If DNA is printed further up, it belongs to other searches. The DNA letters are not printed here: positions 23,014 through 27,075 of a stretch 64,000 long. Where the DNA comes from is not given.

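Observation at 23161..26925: Protein of about 1255 aa combining a CvpA-like membrane domain with at least seven degenerate helical repeats of about 90 aa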

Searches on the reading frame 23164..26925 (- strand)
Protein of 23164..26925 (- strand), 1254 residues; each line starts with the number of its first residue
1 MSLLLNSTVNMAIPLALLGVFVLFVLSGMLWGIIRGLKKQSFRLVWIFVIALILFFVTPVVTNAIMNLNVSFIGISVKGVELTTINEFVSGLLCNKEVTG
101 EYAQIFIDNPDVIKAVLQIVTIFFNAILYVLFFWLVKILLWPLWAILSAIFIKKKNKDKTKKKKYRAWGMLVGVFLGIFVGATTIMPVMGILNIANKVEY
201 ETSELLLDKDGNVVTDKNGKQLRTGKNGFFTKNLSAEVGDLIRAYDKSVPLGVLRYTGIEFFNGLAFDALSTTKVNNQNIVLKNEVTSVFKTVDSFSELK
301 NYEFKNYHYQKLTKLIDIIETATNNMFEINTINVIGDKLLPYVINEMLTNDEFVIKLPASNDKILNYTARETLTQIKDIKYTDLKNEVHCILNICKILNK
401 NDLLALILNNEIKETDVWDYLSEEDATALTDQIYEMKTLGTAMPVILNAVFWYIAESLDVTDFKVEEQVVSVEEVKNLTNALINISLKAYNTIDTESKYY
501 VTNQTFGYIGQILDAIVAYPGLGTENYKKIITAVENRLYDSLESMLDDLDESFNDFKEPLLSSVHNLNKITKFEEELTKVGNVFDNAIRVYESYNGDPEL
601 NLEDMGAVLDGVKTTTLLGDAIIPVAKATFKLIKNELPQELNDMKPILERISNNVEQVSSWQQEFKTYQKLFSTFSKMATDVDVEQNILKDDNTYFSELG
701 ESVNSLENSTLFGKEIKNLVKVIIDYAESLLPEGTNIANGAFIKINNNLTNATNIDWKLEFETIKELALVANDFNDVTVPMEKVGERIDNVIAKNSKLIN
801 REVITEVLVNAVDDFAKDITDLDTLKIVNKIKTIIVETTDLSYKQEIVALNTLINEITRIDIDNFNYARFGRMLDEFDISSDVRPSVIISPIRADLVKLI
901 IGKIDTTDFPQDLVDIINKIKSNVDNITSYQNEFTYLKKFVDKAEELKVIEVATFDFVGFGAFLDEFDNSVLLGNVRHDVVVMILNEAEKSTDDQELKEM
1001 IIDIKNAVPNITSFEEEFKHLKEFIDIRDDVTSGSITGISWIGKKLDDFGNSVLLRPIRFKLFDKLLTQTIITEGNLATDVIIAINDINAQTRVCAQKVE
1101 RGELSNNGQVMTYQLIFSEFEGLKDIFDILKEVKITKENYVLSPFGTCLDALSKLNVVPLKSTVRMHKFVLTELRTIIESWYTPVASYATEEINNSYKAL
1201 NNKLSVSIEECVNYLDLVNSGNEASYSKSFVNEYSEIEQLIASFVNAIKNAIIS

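Call 6: search_protein_families(library=pfam, proteins=[window:23164-26925:-], max_evalue=1)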
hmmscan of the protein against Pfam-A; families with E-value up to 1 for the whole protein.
window:23164-26925:- (1254 aa): 2 families
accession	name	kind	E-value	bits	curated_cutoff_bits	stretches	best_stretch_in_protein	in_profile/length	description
PF08020.16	DUF1706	-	0.43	10.9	24.2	0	272-328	99-155/166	Protein of unknown function (DUF1706)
PF15597.11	Imm59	-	0.98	10.4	26.9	0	330-395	10-75/100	Immunity protein 59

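Call 9: find_homologous_proteins(query=window:23164-26925:-)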
Query window:23164-26925:- (1254 aa): 32 proteins with E <= 0.001 among 8000 candidates.
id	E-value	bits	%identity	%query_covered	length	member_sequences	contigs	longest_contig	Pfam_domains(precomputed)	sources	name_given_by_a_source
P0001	0.0e+0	2703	100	100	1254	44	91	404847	-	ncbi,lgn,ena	-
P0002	0.0e+0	2127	77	100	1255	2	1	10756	-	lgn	-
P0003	0.0e+0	2120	76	100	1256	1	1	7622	-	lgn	-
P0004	0.0e+0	1702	62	100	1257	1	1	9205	-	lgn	-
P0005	0.0e+0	1511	56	100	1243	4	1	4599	-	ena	-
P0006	0.0e+0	1359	51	100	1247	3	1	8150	-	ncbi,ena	-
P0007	1.2e-238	813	39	83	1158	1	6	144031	-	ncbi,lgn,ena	-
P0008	3.2e-238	812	38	83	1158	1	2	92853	-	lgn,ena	-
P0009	2.2e-236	806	38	83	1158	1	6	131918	-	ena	-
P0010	1.3e-235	803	38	83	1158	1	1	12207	-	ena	-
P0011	1.3e-234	800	38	83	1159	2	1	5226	-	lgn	-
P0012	1.5e-234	799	38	83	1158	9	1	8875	-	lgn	-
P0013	6.2e-234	797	38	83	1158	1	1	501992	-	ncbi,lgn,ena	-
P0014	1.2e-233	796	38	83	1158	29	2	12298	-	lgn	-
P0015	2.2e-233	796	38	83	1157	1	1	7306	-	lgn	-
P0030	8.9e-203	694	36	79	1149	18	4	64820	-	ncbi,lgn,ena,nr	ncbi:MAG TPA: hypothetical protein DD621_02540 [Clostridiales bacterium]|nr:hypothetical protein [Cl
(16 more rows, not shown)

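Call 19: find_related_loci(query=A1, collection=genome_contigs, flank=6000)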
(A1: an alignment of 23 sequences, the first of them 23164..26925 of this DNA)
Query A1 (1254 aa) in genome_contigs; peptide patterns used: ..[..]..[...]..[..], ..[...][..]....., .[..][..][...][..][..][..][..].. (x = any residue, [..] = any of these).
64 stretches matched a pattern; 19 encode a relative of the query (tblastn E <= 1e-3); 19 distinct loci.
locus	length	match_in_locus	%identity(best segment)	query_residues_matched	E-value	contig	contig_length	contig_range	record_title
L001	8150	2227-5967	51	1-1253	0e+0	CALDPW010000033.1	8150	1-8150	MAG TPA_asm: uncultured Clostridia bacterium isolate SRR6425815_bin.116_CONCOCT_v1.1_MAG genome assembly, contig: ERZ176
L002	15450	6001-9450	39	13-1251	0e+0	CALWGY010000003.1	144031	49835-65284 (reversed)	MAG: uncultured Clostridia bacterium isolate BRZ_DK__bin13 genome assembly, contig: BRZ_DK__NODE_116_length_144031_cov_9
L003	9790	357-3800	38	13-1249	0e+0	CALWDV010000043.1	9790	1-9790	MAG: uncultured Clostridia bacterium isolate BRZ_DT__bin11 genome assembly, contig: BRZ_DT__NODE_6752_length_9790_cov_6.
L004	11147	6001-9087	38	13-1051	0e+0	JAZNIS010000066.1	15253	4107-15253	MAG: Clostridia bacterium isolate T1900044684_TS20190150.MAGScoT_cleanbin_000019 SGB_1710_k141_1571051, whole genome sho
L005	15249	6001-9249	35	13-1170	0e+0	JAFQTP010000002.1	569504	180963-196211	MAG: Clostridia bacterium isolate RGIG2139 Goat_Colon-6__c478389, whole genome shotgun sequence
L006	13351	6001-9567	30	24-1232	0e+0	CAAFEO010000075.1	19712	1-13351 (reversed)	MAG TPA_asm: Clostridia bacterium, isolate HGM11417, WGS project CAAFEO010000000 data, contig: SRS104197_37_k99_53026, w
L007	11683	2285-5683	36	13-1237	0e+0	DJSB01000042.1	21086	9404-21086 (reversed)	MAG TPA_asm: Christensenella sp. UBA6345 UBA6345_contig_1049, whole genome shotgun sequence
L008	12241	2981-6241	36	13-1182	0e+0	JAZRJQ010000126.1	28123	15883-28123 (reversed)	MAG: Clostridia bacterium isolate T1900045463_YK20190154.MAGScoT_cleanbin_000020 SGB_7202_k141_2270365, whole genome sho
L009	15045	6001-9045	28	27-1055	2e-93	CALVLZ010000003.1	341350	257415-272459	MAG: uncultured Clostridia bacterium isolate E30__bin235 genome assembly, contig: E30__k127_4369892, whole genome shotgu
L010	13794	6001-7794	24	17-593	2e-38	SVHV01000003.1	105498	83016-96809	MAG: Clostridiales bacterium isolate SIG393 NODE_4614_length_105498_cov_7.389415, whole genome shotgun sequence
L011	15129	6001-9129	24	13-937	5e-37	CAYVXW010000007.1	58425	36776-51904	MAG TPA_asm: uncultured Christensenella sp. isolate SRP225648_co1_932 genome assembly, contig: NODE_848_length_58425_cov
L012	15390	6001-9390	24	13-930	2e-33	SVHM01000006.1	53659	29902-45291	MAG: Clostridiales bacterium isolate SIG384 NODE_3546_length_53659_cov_5.071341, whole genome shotgun sequence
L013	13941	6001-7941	24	2-619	3e-28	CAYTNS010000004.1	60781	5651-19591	MAG TPA_asm: uncultured Christensenella sp. isolate SRP225648_co1_562 genome assembly, contig: NODE_784_length_60781_cov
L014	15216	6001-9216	23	20-901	4e-24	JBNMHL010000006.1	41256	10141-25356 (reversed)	MAG: Clostridiales bacterium isolate CM_BacUBA326.123 k141_497675_length_41256_cov_26.8584, whole genome shotgun sequenc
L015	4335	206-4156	36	3-993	2e-23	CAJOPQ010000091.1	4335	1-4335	uncultured Clostridia bacterium isolate Rumen_Coassembly_mag_626 genome assembly, contig: k87_13077422, whole genome sho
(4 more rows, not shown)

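Call 22: find_homologous_proteins(query=A1, max_evalue=0.001)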
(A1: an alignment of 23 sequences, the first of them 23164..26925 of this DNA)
Query A1 (23 sequences) (1254 aa, profile of the alignment): 32 proteins with E <= 0.001 among 8000 candidates.
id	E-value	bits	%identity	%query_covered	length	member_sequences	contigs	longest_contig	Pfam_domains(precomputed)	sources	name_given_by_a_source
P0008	0.0e+0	1879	38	83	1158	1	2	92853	-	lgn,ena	-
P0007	0.0e+0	1879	39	83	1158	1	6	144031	-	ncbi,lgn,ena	-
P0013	0.0e+0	1875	38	83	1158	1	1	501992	-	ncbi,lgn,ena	-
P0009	0.0e+0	1872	38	83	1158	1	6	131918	-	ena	-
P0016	0.0e+0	1871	38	83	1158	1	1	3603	-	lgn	-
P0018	0.0e+0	1869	37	83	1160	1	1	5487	-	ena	-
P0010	0.0e+0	1868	38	83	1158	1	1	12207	-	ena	-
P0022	0.0e+0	1868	37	83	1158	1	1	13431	-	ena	-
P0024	0.0e+0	1868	37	83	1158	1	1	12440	-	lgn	-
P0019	0.0e+0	1867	37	83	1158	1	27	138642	-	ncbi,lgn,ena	-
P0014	0.0e+0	1867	38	83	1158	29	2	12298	-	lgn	-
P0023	0.0e+0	1867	37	83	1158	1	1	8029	-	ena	-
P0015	0.0e+0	1865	38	83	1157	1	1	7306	-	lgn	-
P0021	0.0e+0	1864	38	83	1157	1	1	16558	-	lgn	-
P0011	0.0e+0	1862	38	83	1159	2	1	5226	-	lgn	-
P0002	0.0e+0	1678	77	100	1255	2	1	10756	-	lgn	-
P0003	0.0e+0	1675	76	100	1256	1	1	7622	-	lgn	-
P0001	0.0e+0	1661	100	100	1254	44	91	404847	-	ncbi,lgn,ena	-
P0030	0.0e+0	1655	36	79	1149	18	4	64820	-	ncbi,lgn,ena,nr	ncbi:MAG TPA: hypothetical protein DD621_02540 [Clostridiales bacterium]|nr:hypothetical protein [Cl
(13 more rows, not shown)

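Call 26: search_protein_representatives(alignment_id=A2)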
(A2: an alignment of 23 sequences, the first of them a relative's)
Query: 23 sequences, 1157 profile positions. Proteins with E-value up to 0.001 (for the whole library): 1197; up to 1e-10: 758; up to 1e-30: 305. The best 150 are listed.
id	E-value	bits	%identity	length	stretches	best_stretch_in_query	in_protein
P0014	0.0e+00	1866.6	-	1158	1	1-1157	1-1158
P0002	0.0e+00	1678.4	-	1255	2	1-984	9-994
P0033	0.0e+00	1518.7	-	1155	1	3-1154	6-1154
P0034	0.0e+00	1505.7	-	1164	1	1-1155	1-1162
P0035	0.0e+00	1384.6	-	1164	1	3-1154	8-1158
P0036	1.7e-293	992.9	-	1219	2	4-981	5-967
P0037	7.4e-290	980.8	-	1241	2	2-966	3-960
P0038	2.2e-252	856.7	-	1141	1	3-1123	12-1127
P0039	5.6e-251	852.0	-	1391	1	2-1153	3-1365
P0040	1.1e-244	831.1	-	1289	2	4-759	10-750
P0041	2.2e-217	740.8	-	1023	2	5-878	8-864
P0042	1.7e-213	727.9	-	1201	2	4-981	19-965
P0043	5.4e-203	693.1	-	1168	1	5-1095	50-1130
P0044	3.7e-202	690.3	-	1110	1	4-1107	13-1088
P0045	5.6e-193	659.9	-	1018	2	3-808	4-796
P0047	7.0e-181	619.9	-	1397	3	3-755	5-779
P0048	1.5e-176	605.5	-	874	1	2-668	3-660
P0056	7.8e-148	510.4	-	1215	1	4-1154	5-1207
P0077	3.7e-121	422.1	-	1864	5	3-815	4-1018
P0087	1.2e-107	377.4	-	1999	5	4-848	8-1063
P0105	7.5e-98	344.9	-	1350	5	3-700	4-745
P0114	1.2e-95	337.6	-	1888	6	15-832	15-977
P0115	1.4e-94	334.1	-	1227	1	3-1077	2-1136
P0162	2.9e-77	276.7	-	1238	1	3-1056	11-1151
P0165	3.3e-76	273.2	-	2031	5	3-816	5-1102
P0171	9.1e-74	265.1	-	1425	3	3-581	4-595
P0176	3.0e-70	253.5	-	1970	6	3-573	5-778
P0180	1.1e-65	238.3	-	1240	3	3-528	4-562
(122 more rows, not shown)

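Call 29: search_protein_families(library=pfam, alignment_id=A4, max_evalue=0.1)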
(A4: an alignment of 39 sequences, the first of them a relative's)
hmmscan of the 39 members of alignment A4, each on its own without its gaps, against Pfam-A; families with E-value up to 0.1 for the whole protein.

A. member 1, P0001 (1254 aa): 0 families

B. families by the number of members that match (of 39 scanned): 34 families (the first 25 are shown)
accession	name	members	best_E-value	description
PF02674.22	Colicin_V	5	3.6e-06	Colicin V production protein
PF01676.23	Metalloenzyme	1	8.3e-07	Metalloenzyme superfamily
PF12402.13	nlz1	1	0.0014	NocA-like zinc-finger protein 1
PF17601.7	DUF5497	1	0.0022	Family of unknown function (DUF5497)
PF07299.16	EF-G-binding_N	1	0.0063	Elongation factor G-binding protein, N-terminal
PF06241.17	Castor_Poll_mid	1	0.0082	Castor and Pollux, part of voltage-gated ion channel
PF14532.12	Sigma54_activ_2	1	0.0088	Sigma-54 interaction domain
PF15739.10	TSNAXIP1_N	1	0.0098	Translin-associated factor X-interacting N-terminus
PF10251.14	PEN-2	1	0.011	Presenilin enhancer-2 subunit of gamma secretase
PF20721.2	C19orf12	1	0.022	C19orf12-like protein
PF01990.22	ATP-synt_F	1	0.023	ATP synthase (F/14-kDa) subunit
PF04210.18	MtrG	1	0.027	Tetrahydromethanopterin S-methyltransferase, subunit G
PF14327.11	CSTF2_hinge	1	0.03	Hinge domain of cleavage stimulation factor subunit 2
PF14615.11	Rsa3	1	0.031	Ribosome-assembly protein 3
PF06384.16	ICAT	1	0.032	Beta-catenin-interacting protein ICAT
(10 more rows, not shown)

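Call 41: search_solved_structures(query=A1, max_evalue=1)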
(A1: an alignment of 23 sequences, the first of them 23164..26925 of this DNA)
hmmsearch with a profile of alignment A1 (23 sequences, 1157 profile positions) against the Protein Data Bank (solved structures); distinct sequences matched with E-value up to 1: 2.
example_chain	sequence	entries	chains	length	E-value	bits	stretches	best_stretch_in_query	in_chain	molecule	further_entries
6lxt_A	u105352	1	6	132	0.095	13.3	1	516-586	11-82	Spike protein S2, Spike protein S2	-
7p47_B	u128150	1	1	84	0.19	12.3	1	621-698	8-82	Structural maintenance of chromosomes protein 5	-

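Call 43: search_protein_families(library=ncbifam, proteins=[window:23164-26925:-], max_evalue=0.01)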
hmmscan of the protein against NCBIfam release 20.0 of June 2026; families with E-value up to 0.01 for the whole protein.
window:23164-26925:- (1254 aa): 0 families

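Call 52: predict_structure(alignment_id=A6)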
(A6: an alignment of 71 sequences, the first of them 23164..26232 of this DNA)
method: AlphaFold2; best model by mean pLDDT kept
length: 1023 residues; sequences in the alignment: 71
mean_pLDDT: 86.0   pTM: 0.58
mean pLDDT of the five models: 86.0, 85.2, 83.1, 82.7, 80.6
residues with pLDDT >= 90: 388; 70-90: 569; 50-70: 59; < 50: 7
segments of 3 or more residues with pLDDT < 50: 1-4
pLDDT, mean of each block of 10 residues (from residue 1): 45 56 55 62 74 78 84 88 90 86 85 86 80 83 87 90 92 89 83 89 88 85 86 74 86 87 85 91 88 87 90 87 87 90 92 90 78 92 90 90 85 90 92 90 86 84 90 90 89 80 68 88 91 84 82 88 89 85 83 89 89 89 83 86 93 92 90 88 91 92 91 85 88 92 92 91 89 93 93 84 70 91 93 82 72 89 92 88 90 79 83 89 92 92 92 92 95 95 93 90 94 92 59
secondary structure, 60 per line:
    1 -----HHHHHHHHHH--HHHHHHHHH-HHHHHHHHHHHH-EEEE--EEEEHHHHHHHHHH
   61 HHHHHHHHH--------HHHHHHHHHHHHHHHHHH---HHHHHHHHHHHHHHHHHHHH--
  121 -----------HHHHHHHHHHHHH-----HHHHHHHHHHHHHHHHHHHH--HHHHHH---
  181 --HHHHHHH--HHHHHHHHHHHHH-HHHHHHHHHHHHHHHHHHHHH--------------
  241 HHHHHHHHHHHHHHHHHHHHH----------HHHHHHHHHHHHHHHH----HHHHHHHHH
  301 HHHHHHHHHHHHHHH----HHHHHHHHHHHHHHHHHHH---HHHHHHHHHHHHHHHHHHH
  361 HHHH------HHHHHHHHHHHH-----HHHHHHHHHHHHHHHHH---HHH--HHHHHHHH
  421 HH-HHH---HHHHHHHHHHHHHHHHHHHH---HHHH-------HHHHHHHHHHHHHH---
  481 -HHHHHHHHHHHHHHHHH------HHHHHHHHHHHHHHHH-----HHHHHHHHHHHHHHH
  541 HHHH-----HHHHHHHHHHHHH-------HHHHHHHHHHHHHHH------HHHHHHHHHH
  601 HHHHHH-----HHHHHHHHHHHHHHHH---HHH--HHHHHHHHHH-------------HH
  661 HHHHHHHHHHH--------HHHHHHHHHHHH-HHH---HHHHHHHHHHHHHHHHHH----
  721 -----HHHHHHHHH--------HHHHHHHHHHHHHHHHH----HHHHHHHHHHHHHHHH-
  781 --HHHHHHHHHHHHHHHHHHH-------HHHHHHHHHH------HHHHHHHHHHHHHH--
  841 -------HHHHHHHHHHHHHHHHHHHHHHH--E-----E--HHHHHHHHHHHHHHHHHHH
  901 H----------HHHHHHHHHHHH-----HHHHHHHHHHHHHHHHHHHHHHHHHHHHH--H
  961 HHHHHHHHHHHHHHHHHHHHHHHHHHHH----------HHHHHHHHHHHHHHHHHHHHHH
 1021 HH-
elements in order (helices of 4 or more, strands of 3 or more residues): H6-15 H18-26 H28-39 E41-44 E47-50 H51-69 H78-95 H99-118 H132-144 H150-169 H172-177 H183-189 H192-204 H206-226 H241-261 H272-287 H292-315 H320-338 H342-364 H371-382 H388-404 H413-422 H430-449 H453-456 H464-477 H482-498 H505-520 H526-544 H550-562 H570-584 H591-606 H612-627 H636-645 H659-671 H680-691 H699-716 H726-734 H743-759 H764-779 H783-801 H809-818 H825-838 H848-870 H882-901 H912-923 H929-957 H960-988 H999-1022
